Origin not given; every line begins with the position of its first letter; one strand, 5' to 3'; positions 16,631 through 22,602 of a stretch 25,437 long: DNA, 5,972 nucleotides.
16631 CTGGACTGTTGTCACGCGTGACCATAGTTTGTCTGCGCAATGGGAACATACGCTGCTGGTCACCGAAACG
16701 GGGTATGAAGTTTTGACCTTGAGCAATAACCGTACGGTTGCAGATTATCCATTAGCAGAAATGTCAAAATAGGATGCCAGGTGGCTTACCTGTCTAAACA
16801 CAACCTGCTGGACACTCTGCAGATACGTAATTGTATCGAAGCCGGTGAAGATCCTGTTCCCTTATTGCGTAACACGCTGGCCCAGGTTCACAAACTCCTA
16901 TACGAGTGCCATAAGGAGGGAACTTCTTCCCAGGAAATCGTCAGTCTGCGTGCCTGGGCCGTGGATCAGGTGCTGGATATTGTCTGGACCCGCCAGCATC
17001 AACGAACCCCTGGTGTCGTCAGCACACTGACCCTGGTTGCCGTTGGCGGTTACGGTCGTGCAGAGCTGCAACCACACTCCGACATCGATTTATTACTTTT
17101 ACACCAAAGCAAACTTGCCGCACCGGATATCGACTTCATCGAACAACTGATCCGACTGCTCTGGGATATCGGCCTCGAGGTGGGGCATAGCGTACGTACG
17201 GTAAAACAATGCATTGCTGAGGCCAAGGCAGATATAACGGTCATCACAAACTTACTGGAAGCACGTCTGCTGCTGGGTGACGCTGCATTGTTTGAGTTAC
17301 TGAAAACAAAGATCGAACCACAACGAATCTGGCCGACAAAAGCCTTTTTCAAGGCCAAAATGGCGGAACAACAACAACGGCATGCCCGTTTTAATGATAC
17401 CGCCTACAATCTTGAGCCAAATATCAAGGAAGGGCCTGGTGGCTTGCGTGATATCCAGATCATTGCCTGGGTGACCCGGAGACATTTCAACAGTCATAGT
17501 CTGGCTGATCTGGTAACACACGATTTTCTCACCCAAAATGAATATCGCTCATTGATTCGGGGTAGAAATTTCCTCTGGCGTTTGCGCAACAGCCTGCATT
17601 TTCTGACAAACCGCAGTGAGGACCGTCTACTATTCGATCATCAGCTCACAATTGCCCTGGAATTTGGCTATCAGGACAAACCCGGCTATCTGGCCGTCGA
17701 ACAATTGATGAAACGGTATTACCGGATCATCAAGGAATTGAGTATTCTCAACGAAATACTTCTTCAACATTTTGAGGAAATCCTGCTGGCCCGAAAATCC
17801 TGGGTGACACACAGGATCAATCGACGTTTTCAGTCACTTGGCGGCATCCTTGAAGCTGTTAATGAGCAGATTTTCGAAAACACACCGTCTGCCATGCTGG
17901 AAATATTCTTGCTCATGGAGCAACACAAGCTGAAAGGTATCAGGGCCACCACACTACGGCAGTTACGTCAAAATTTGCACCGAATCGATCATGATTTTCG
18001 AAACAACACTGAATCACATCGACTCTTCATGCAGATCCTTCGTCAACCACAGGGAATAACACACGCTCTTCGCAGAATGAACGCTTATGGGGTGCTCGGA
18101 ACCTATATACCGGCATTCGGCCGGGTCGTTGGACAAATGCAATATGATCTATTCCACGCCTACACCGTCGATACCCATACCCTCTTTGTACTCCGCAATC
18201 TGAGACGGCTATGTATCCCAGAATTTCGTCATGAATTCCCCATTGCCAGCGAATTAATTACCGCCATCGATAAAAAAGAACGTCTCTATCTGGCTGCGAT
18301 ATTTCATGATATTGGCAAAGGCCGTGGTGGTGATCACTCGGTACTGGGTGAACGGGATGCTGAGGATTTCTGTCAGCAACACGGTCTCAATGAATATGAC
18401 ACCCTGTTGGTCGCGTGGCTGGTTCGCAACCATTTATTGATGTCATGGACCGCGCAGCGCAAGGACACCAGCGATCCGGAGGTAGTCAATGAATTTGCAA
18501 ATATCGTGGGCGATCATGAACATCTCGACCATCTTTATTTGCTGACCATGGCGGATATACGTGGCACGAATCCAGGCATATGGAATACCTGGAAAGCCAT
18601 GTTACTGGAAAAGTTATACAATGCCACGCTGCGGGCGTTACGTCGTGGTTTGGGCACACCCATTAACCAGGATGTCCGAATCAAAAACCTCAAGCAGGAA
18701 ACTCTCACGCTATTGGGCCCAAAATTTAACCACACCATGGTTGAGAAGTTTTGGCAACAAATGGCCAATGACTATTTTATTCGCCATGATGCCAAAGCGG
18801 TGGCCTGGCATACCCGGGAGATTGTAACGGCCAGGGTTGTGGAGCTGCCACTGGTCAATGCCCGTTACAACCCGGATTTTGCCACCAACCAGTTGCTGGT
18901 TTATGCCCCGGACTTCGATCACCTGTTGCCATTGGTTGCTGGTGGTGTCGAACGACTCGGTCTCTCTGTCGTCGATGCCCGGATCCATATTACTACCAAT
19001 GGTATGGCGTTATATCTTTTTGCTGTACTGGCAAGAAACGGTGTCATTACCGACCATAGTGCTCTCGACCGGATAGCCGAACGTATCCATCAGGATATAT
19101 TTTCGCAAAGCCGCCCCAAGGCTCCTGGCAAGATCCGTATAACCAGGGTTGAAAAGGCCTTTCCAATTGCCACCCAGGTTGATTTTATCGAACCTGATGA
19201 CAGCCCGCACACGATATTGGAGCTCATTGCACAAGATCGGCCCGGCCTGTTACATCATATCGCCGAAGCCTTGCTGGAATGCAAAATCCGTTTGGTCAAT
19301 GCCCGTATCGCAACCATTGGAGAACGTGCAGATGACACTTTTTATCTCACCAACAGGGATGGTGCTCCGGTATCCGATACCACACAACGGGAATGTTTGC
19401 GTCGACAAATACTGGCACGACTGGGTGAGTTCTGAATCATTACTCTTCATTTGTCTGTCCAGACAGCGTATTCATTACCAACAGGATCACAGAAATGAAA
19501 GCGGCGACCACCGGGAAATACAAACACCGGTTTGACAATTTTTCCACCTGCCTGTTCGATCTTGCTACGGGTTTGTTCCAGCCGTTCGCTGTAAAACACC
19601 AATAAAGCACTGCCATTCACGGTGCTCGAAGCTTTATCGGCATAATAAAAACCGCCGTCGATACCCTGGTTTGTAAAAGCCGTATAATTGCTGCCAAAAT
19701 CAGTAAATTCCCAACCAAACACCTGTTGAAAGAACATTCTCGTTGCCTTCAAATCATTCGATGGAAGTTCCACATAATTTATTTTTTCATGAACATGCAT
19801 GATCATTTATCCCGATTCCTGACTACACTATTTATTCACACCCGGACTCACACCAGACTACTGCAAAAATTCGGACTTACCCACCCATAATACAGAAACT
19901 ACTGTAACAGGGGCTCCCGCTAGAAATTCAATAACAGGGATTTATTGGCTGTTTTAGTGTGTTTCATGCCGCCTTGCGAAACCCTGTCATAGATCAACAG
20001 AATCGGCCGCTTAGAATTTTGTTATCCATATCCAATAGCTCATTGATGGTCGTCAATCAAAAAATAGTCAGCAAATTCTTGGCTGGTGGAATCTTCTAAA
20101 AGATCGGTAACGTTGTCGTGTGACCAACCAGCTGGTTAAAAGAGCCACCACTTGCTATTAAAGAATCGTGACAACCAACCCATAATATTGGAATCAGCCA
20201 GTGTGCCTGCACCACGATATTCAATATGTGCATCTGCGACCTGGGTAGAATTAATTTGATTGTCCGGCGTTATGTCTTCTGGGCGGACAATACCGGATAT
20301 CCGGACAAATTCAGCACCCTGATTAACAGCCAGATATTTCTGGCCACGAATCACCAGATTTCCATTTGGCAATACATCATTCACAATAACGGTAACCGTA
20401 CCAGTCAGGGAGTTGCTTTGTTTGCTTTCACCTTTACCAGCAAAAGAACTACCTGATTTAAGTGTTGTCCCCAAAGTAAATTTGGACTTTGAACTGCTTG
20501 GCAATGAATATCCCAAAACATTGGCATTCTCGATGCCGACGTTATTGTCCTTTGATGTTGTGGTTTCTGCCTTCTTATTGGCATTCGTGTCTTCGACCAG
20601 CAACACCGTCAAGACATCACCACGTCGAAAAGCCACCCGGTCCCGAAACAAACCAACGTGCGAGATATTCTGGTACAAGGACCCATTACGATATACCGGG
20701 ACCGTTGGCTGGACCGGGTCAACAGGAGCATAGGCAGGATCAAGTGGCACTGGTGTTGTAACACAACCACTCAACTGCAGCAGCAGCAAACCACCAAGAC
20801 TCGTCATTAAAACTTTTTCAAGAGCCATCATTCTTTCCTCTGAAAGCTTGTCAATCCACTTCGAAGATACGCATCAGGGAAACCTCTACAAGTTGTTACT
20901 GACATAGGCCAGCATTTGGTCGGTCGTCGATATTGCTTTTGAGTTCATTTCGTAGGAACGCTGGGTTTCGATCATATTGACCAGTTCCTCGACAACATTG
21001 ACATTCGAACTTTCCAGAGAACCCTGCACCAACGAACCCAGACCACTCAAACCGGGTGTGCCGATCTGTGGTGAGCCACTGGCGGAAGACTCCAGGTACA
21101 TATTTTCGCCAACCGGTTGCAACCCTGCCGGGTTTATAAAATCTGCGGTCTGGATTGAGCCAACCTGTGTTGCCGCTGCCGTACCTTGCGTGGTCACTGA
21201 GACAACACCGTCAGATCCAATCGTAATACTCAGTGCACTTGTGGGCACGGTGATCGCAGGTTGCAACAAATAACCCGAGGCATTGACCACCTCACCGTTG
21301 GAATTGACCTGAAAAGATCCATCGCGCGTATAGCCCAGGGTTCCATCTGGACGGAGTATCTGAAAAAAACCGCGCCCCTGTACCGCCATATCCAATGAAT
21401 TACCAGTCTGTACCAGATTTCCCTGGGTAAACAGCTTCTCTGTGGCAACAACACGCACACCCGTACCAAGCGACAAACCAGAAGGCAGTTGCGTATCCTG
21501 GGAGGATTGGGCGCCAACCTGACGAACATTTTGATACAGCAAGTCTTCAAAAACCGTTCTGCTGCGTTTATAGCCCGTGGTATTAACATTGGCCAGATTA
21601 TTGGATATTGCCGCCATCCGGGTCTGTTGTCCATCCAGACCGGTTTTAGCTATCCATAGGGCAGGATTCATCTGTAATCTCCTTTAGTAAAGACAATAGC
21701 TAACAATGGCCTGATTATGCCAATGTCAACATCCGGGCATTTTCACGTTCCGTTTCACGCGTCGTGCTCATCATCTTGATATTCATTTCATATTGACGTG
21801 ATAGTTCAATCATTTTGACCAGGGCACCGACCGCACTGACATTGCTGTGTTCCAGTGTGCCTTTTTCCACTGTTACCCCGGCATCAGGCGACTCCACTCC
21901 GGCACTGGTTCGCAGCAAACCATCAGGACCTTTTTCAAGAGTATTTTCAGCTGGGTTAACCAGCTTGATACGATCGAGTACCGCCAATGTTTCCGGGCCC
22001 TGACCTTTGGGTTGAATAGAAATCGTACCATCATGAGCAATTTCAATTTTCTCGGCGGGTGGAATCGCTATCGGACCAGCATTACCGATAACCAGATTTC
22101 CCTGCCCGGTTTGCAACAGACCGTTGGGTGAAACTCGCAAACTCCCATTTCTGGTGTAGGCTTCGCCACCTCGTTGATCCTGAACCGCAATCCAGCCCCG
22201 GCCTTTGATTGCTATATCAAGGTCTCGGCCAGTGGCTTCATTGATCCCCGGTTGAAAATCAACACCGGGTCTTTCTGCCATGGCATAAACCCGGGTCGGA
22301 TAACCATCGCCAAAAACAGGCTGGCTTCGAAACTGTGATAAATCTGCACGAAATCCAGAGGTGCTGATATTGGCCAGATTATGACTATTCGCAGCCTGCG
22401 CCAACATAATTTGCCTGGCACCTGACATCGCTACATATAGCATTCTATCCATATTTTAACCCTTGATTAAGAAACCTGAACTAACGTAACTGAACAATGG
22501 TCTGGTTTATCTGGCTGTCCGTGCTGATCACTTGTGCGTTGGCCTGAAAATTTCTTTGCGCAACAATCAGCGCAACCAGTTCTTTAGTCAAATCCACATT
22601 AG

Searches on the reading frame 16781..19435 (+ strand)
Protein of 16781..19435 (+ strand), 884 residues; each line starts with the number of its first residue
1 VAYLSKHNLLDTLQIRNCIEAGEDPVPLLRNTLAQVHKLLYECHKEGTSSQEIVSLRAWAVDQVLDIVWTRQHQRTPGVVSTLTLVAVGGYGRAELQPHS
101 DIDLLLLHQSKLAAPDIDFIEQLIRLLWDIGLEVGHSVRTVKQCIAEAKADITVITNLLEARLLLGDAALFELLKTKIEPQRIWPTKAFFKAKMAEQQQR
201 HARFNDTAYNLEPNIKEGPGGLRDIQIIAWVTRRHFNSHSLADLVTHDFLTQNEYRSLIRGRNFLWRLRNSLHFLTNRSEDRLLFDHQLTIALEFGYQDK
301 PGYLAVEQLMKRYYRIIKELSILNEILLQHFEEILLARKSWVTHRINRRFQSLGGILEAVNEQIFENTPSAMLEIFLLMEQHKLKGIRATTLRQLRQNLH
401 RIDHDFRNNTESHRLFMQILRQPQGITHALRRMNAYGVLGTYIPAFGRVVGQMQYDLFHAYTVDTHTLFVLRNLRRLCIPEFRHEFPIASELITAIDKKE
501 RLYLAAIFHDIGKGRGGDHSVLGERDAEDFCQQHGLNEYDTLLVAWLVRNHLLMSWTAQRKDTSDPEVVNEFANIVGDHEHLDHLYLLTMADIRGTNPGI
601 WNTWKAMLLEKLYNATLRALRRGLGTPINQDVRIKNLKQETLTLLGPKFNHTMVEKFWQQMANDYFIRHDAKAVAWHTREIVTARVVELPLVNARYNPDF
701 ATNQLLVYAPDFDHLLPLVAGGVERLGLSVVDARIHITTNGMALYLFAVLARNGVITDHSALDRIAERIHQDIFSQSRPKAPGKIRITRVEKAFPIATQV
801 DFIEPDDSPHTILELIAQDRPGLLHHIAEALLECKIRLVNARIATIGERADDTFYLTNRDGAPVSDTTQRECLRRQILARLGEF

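Call 69: search_protein_families(library=pfam, proteins=[window:16781-19435:+], max_evalue=0.001)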
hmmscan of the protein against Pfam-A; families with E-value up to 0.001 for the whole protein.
window:16781-19435:+ (884 aa): 4 families
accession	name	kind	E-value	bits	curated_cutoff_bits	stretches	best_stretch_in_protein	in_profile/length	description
PF08335.16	GlnD_UR_UTase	-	2.5e-49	167.4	21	1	189-328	2-141/141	GlnD PII-uridylyltransferase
PF01966.28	HD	-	8.5e-11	42.6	22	1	464-558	2-92/116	HD domain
PF01842.31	ACT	-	7e-07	29.4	27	1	811-862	1-54/66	ACT domain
PF24931.1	ACT_ACR9_3rd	-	0.00025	21.5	27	0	809-877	11-80/98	ACR9-like, ACT-like domain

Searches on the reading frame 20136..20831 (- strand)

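Call 70: search_protein_families(library=pfam, proteins=[window:20136-20831:-], max_evalue=0.001)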
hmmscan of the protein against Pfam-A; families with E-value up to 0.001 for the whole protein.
window:20136-20831:- (231 aa): 1 family
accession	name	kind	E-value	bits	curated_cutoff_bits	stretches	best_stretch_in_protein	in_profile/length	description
PF02107.21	FlgH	-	2e-60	203.8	27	1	48-229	3-171/172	Flagellar L-ring protein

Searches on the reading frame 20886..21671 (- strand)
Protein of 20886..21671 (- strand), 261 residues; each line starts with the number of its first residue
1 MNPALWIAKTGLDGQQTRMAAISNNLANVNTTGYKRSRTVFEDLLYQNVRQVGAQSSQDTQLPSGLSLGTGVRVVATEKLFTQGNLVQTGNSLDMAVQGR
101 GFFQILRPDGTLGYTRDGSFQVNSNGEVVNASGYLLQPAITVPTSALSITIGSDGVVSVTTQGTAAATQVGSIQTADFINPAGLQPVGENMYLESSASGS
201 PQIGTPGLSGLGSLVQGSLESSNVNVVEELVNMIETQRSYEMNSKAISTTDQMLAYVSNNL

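Call 70: search_protein_families(library=pfam, proteins=[window:20886-21671:-], max_evalue=0.001)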
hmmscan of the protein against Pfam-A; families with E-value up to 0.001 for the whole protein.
window:20886-21671:- (261 aa): 3 families
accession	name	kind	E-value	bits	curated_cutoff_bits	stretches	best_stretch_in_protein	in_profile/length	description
PF22692.1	LlgE_F_G_D1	-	9.9e-27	93.3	27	1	96-159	1-64/64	Flagellar hook protein FlgE/F/G D1 domain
PF06429.18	Flg_bbr_C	-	1.5e-21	76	23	1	216-259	2-45/46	Flagellar basal body rod FlgEFG protein C-terminal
PF00460.25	Flg_bb_rod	-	1.5e-09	38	20.7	1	8-35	4-31/31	Flagella basal body rod protein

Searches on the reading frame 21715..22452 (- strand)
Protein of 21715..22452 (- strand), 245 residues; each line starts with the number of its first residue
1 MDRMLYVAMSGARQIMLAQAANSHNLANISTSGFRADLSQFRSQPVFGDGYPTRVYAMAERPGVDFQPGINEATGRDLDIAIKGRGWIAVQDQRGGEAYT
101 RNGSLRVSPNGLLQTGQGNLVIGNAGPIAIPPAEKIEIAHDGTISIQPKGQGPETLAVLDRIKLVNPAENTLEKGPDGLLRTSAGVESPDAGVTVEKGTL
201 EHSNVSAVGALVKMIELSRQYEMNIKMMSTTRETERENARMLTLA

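Call 70: search_protein_families(library=pfam, proteins=[window:21715-22452:-], max_evalue=0.001)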
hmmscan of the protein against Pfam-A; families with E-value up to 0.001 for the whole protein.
window:21715-22452:- (245 aa): 3 families
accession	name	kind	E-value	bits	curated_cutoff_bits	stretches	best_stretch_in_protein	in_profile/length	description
PF06429.18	Flg_bbr_C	-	6.2e-15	54.9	23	1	197-234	2-39/46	Flagellar basal body rod FlgEFG protein C-terminal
PF22692.1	LlgE_F_G_D1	-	1.9e-14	54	27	1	81-145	1-63/64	Flagellar hook protein FlgE/F/G D1 domain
PF00460.25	Flg_bb_rod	-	0.00078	19.8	20.7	0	5-35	1-31/31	Flagella basal body rod protein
